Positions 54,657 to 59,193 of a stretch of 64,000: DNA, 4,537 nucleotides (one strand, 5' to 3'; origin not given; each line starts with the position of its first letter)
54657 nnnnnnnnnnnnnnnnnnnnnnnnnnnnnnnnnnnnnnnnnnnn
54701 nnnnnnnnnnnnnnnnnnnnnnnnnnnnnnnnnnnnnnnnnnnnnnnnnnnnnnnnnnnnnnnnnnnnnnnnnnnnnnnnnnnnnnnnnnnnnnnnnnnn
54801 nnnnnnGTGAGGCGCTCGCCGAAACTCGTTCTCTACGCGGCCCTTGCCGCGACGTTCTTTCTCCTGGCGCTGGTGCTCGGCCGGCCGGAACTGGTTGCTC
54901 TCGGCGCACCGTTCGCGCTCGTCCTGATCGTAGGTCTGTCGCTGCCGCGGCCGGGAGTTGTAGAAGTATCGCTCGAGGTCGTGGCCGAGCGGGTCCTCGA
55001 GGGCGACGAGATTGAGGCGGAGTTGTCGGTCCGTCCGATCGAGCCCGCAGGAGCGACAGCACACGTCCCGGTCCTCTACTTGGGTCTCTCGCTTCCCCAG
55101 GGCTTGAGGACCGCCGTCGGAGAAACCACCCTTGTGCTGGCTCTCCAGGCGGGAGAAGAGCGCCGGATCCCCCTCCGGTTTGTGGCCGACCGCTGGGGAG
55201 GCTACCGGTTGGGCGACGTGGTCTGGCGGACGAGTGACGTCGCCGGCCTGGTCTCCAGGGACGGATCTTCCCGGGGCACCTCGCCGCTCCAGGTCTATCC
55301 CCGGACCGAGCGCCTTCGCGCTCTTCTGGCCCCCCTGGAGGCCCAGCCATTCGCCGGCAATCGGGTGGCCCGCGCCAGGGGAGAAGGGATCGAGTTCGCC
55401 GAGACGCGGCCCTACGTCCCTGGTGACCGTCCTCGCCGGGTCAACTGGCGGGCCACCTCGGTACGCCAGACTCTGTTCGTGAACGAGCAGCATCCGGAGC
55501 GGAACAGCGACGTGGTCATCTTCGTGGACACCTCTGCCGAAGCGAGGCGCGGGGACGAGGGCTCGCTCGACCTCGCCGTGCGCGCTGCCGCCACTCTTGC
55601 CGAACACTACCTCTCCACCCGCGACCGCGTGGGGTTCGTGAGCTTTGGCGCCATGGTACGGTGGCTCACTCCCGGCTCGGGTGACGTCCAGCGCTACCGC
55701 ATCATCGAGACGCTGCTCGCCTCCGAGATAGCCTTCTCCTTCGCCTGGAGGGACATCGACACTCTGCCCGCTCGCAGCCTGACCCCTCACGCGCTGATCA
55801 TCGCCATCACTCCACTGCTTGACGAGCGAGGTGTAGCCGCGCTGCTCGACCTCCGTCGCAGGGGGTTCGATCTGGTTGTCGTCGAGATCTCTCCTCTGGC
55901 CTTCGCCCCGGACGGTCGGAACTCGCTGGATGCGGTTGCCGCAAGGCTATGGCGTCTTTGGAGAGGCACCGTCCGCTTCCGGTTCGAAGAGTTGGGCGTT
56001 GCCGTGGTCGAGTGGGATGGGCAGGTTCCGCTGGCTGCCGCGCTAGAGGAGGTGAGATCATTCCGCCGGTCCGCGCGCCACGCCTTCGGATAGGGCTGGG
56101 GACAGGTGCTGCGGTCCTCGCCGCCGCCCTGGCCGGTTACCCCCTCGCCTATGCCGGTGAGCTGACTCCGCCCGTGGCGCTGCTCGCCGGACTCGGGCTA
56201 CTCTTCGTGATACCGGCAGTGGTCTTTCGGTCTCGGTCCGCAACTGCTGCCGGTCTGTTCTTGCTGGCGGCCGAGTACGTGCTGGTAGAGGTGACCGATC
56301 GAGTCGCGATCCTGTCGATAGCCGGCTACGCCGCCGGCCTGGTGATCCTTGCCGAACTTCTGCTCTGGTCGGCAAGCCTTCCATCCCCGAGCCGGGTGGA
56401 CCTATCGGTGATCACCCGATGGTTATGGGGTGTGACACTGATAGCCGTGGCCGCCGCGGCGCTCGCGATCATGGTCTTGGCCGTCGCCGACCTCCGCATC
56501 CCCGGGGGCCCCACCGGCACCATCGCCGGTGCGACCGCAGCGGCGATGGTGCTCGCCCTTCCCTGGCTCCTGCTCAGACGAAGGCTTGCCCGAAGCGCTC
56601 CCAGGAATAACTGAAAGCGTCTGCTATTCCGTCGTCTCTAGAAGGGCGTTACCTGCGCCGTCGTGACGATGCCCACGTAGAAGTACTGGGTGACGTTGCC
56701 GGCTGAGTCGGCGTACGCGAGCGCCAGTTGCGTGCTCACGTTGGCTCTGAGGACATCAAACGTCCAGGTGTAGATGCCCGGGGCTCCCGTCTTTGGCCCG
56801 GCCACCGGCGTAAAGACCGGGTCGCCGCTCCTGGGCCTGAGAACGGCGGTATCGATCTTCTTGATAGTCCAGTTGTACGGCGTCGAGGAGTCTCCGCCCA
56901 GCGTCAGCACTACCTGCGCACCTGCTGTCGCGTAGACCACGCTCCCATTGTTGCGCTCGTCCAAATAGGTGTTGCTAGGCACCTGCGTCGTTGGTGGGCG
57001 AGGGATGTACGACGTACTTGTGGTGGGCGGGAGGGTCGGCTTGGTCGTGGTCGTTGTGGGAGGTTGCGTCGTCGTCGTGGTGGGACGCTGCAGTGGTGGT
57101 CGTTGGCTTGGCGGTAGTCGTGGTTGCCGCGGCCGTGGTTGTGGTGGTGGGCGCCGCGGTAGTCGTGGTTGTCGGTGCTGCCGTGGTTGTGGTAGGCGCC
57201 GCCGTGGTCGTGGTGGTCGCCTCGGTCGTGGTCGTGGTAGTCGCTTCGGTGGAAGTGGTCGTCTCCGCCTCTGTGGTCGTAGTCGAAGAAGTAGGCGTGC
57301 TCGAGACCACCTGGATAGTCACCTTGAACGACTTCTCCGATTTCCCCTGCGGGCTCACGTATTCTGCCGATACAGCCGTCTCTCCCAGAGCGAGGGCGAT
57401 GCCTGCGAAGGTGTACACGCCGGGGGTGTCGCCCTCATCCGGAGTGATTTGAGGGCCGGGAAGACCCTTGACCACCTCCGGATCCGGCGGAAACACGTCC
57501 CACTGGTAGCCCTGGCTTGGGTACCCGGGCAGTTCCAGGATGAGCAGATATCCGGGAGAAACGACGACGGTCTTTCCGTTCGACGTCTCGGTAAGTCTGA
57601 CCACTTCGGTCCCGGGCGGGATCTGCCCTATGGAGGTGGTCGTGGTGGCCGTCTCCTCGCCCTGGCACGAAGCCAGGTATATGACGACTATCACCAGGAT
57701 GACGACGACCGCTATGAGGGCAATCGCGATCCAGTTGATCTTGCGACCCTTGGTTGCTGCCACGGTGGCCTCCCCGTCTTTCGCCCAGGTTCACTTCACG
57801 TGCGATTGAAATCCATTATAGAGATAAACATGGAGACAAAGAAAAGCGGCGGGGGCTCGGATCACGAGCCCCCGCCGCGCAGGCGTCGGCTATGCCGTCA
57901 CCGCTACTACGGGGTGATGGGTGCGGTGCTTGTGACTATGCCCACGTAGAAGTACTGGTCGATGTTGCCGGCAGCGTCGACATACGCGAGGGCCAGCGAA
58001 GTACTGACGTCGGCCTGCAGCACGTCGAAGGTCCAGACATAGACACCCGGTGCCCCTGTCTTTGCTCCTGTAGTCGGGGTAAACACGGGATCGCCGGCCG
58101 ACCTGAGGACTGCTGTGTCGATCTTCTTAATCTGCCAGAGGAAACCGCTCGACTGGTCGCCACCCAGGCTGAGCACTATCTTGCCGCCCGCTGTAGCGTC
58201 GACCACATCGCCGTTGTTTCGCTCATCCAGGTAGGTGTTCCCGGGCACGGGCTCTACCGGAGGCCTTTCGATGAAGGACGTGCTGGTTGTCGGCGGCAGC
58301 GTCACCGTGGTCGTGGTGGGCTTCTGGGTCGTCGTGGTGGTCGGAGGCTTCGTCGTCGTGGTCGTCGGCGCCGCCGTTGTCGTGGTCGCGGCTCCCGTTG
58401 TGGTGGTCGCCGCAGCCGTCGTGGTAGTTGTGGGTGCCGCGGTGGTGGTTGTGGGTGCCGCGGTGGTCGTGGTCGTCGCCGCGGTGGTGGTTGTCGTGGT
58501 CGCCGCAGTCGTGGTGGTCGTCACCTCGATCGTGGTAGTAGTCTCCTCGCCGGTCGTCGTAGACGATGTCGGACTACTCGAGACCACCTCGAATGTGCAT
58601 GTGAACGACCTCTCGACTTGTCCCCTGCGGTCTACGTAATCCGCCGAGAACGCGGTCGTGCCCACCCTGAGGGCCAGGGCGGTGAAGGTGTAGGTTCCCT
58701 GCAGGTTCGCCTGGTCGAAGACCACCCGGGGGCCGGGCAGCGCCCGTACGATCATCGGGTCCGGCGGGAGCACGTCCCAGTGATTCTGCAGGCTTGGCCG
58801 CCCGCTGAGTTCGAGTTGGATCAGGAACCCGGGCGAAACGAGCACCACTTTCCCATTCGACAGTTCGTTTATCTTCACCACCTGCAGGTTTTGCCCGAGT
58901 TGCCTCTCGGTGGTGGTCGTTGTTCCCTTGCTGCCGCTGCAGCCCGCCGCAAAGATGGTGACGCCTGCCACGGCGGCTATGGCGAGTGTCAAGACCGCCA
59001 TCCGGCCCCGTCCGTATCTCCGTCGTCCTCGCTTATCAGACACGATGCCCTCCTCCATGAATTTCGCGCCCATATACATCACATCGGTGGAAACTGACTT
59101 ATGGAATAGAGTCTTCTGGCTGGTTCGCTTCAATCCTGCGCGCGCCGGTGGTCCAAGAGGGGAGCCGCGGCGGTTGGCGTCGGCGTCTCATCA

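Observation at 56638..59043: Tandem lipoproteins each displaying two chagasin-like domains on a mucin-like stalk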

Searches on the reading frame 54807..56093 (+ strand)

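Call 52: search_protein_families(library=pfam, proteins=[window:54807-56093:+], max_evalue=0.001)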
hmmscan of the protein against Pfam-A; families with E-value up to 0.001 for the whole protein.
window:54807-56093:+ (428 aa): 1 family
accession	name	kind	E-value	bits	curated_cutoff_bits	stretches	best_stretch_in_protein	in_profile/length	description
PF01882.25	DUF58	-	2.3e-14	53.6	23.4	1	199-361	1-168/216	Protein of unknown function DUF58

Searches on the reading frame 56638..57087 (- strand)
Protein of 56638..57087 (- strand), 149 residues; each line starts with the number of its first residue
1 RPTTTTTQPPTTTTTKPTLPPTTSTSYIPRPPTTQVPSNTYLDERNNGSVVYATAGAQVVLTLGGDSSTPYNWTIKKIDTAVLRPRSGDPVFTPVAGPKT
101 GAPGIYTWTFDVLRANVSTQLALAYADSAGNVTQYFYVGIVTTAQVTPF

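Call 7: search_protein_families(library=pfam, proteins=[window:56638-57087:-], max_evalue=1)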
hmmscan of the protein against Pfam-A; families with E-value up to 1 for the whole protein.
window:56638-57087:- (149 aa): 1 family
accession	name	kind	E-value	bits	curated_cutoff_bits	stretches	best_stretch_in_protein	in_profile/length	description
PF09394.16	Inhibitor_I42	-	4.2e-09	37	27.2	1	54-132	3-80/91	Chagasin family peptidase inhibitor I42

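Call 8: search_protein_families(library=ncbifam, proteins=[window:56638-57087:-], max_evalue=1)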
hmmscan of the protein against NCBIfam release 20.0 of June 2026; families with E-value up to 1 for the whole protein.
window:56638-57087:- (149 aa): 0 families

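Call 81: search_protein_families(library=padloc, proteins=[window:56641-57087:-], max_evalue=0.01)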
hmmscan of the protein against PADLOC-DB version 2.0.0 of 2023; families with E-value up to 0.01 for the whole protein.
window:56641-57087:- (149 aa): 0 families

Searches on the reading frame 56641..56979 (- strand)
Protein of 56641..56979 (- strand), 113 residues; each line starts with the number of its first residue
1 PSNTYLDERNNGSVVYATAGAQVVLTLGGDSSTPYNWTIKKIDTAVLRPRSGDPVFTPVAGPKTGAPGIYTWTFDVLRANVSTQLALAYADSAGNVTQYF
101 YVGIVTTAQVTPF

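Call 79: search_protein_families(library=pfam, proteins=[window:56641-56979:-], max_evalue=1)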
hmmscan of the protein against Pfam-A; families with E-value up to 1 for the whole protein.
seq(113 aa): 1 family
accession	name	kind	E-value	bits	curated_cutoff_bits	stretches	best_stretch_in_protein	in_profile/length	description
PF09394.16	Inhibitor_I42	-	2.7e-09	37.6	27.2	1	18-97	3-81/91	Chagasin family peptidase inhibitor I42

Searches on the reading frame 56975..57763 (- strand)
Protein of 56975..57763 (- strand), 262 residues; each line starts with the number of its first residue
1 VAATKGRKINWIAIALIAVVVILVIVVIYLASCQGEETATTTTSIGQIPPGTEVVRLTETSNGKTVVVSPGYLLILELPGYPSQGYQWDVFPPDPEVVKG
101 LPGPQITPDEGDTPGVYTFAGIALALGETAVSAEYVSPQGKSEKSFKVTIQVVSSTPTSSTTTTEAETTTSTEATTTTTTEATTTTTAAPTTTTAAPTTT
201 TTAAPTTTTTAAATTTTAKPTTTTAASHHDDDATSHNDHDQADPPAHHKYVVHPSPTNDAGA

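Call 7: search_protein_families(library=pfam, proteins=[window:56975-57763:-], max_evalue=1)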
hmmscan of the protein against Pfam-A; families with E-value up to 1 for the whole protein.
window:56975-57763:- (262 aa): 4 families
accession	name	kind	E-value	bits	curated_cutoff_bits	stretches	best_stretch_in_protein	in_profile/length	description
PF09394.16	Inhibitor_I42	-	1.1e-08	35.7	27.2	1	68-150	2-91/91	Chagasin family peptidase inhibitor I42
PF13800.11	Sigma_reg_N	-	0.019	15.6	26.3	1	3-32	4-34/91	Sigma factor regulator N-terminal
PF21827.1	New_glue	-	0.72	10.1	31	1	18-44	6-32/94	New glue protein family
PF15012.11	DUF4519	-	0.99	10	27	0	7-32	28-53/56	Domain of unknown function (DUF4519)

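Call 8: search_protein_families(library=ncbifam, proteins=[window:56975-57763:-], max_evalue=1)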
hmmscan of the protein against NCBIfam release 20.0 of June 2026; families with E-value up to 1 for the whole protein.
window:56975-57763:- (262 aa): 4 families
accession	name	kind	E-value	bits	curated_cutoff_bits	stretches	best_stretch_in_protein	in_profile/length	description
NF033761.1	gliding_GltJ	equivalog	0.065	12.3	450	1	120-237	377-494/671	adventurous gliding motility protein GltJ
NF005175.0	PRK06654.1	equivalog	0.32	10.7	218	1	9-28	34-53/181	flagellar basal body-associated protein FliL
NF043060.1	MAP_0585_fam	equivalog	0.37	10.8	170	1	153-246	73-167/319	MAP_0585 family protein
NF004561.0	PRK05901.1-3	equivalog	0.37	9.9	582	1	144-241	42-140/537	RNA polymerase sigma factor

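Call 81: search_protein_families(library=padloc, proteins=[window:56978-57763:-], max_evalue=0.01)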
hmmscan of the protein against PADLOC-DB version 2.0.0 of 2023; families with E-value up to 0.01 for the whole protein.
window:56978-57763:- (262 aa): 0 families

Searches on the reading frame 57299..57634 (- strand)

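Call 79: search_protein_families(library=pfam, proteins=[window:57299-57634:-], max_evalue=1)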
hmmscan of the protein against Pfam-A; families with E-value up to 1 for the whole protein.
seq(112 aa): 1 family
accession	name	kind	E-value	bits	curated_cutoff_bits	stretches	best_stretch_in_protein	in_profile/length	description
PF09394.16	Inhibitor_I42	-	1.2e-09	38.8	27.2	1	25-107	2-91/91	Chagasin family peptidase inhibitor I42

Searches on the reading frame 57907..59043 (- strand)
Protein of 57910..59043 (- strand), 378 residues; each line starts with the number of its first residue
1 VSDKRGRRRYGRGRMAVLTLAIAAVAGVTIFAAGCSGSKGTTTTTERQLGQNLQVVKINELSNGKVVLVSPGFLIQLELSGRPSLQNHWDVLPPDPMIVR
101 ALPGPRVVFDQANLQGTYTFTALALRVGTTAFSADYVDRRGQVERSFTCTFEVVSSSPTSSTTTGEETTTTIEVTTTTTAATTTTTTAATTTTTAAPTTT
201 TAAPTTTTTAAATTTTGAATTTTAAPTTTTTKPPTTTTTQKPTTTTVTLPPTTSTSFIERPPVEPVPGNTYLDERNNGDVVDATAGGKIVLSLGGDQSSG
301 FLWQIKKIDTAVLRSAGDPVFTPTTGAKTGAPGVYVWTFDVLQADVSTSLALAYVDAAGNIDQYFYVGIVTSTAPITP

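Call 7: search_protein_families(library=pfam, proteins=[window:57907-59001:-], max_evalue=1)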
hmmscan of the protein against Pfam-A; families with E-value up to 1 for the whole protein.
window:57907-59001:- (364 aa): 3 families
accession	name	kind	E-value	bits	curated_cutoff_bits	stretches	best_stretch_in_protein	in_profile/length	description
PF09394.16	Inhibitor_I42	-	4.1e-13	49.9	27.2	2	270-333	3-67/91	Chagasin family peptidase inhibitor I42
PF11200.13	DUF2981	-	0.29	11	27.2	1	87-227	110-249/352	Protein of unknown function (DUF2981)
PF10428.14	SOG2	-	0.83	9.5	26.9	1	143-259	226-333/475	RAM signalling pathway protein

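Call 8: search_protein_families(library=ncbifam, proteins=[window:57907-59001:-], max_evalue=1)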
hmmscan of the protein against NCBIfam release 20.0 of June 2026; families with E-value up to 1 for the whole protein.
window:57907-59001:- (364 aa): 6 families
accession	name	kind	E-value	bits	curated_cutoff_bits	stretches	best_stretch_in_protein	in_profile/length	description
TIGR02510.1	NrdE-prime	equivalog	0.027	13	602.25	1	204-268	368-435/560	ribonucleoside-diphosphate reductase subunit alpha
NF033761.1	gliding_GltJ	equivalog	0.032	13.3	450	1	136-234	409-507/671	adventurous gliding motility protein GltJ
NF043060.1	MAP_0585_fam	equivalog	0.04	13.9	170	1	146-273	79-211/319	MAP_0585 family protein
NF033760.1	gliding_GltG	equivalog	0.04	12.5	650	1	156-240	92-179/650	adventurous gliding motility protein GltG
NF008907.0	PRK12270.1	equivalog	0.37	8.4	878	1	122-227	28-134/1241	multifunctional oxoglutarate decarboxylase/oxoglutarate dehydrogenase thiamine pyrophosphate-binding subunit/dihydrolipoyllysine-residue suc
NF003377.0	PRK04452.1-3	subfamily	0.59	9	527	1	152-219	324-389/432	acetyl-CoA decarbonylase/synthase complex subunit delta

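Call 35: search_protein_representatives(protein=window:57910-59001:-)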
Query: 364 residues. Proteins with E-value up to 0.001 (for the whole library): 443; up to 1e-10: 35; up to 1e-30: 13. The best 150 are listed.
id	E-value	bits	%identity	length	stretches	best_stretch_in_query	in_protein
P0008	2.5e-136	470.6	68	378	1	2-364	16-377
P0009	6.0e-71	255.7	76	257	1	2-166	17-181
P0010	3.7e-68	246.5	71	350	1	2-190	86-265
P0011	6.2e-52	193.2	44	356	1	14-361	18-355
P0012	1.3e-51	192.2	56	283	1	152-358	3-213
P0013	3.2e-46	174.4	49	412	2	146-364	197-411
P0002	6.6e-44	166.8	66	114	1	252-364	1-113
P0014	9.0e-44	166.4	42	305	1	56-358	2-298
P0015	1.8e-41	158.8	49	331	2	59-205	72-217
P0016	3.3e-41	157.9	53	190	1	6-174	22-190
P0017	5.1e-40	154.0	46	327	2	6-202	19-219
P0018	1.3e-38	149.4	44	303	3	206-357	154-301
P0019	6.2e-37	143.9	51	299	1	3-150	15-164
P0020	5.5e-28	114.5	53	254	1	2-108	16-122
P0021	5.8e-28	114.4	34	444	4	255-341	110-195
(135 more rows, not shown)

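Call 74: list_cluster_members(proteins=[P0017, P0160, P0171, P0178, P0180, P0184, P0004])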
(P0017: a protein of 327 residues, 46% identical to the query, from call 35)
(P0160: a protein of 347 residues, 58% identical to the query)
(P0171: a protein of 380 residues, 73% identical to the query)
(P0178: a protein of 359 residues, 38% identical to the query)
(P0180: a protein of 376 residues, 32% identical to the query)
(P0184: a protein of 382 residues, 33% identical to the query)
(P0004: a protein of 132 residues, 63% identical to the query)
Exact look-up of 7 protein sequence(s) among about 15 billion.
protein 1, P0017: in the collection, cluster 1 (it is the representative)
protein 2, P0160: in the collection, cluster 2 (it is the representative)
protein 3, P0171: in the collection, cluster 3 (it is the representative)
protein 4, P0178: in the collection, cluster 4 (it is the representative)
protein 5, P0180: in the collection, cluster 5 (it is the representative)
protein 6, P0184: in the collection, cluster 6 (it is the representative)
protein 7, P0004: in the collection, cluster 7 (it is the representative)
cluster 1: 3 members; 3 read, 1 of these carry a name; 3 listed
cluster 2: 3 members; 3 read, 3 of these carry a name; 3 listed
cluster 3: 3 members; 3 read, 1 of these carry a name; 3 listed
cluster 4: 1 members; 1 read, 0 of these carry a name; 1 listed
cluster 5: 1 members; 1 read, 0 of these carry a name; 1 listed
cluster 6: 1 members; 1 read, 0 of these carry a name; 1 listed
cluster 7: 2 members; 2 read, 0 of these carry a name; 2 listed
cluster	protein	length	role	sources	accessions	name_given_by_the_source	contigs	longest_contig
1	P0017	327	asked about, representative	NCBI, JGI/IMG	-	-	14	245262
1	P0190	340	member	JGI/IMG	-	predicted secreted protein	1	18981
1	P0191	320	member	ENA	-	-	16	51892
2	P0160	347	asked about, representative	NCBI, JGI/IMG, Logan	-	predicted secreted protein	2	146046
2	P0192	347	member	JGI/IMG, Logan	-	predicted secreted protein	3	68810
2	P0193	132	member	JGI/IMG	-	predicted secreted protein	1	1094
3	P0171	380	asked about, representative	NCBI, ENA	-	-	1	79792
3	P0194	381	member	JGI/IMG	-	predicted secreted protein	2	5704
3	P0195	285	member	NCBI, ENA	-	-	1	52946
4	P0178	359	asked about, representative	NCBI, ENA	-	-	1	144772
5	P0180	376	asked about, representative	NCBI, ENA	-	-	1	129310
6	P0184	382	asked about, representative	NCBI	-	-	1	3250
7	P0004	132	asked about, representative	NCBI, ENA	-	-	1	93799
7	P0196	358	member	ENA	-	-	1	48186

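Call 76: find_encoding_contigs(protein=P0017, flank=7000, max_places=3)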
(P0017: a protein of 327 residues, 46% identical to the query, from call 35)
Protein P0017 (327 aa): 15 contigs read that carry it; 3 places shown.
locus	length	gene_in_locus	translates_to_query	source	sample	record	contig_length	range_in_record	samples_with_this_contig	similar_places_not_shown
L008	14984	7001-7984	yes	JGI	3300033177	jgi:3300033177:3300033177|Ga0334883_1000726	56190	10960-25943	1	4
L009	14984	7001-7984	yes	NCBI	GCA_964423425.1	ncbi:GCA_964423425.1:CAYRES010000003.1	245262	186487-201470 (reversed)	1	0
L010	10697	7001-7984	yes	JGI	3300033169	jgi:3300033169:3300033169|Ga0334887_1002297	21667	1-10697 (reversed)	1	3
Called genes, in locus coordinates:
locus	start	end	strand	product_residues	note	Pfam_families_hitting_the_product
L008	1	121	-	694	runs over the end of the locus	PF05362:Lon_C (weak)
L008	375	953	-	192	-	PF01066:CDP-OH_P_transf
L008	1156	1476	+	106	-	-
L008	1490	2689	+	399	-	PF04055:Radical_SAM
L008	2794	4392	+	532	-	PF00501:AMP-binding, PF13193:AMP-binding_C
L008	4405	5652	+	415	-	-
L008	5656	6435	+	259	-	PF00881:Nitroreductase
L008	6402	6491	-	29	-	-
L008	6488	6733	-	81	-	-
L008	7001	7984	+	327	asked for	PF01456:Mucin (faint), PF09394:Inhibitor_I42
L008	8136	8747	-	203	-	-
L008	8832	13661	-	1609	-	PF00270:DEAD, PF00271:Helicase_C, PF19306:WHD_Lhr, PF08494:DEAD_assoc, PF23236:WHD_2nd_Lhr, PF23235:WHD_3rd_Lhr, PF23234:WHD_4th_Lhr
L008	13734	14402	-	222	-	PF00484:Pro_CA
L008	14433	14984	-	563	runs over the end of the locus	PF06609:TRI12 (weak), PF07690:MFS_1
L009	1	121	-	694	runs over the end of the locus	PF05362:Lon_C (weak)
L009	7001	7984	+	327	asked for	PF01456:Mucin (faint), PF09394:Inhibitor_I42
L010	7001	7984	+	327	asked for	PF01456:Mucin (faint), PF09394:Inhibitor_I42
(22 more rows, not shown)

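Call 81: search_protein_families(library=padloc, proteins=[window:57910-59043:-], max_evalue=0.01)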
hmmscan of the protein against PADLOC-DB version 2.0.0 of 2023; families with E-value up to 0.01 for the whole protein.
window:57910-59043:- (378 aa): 0 families
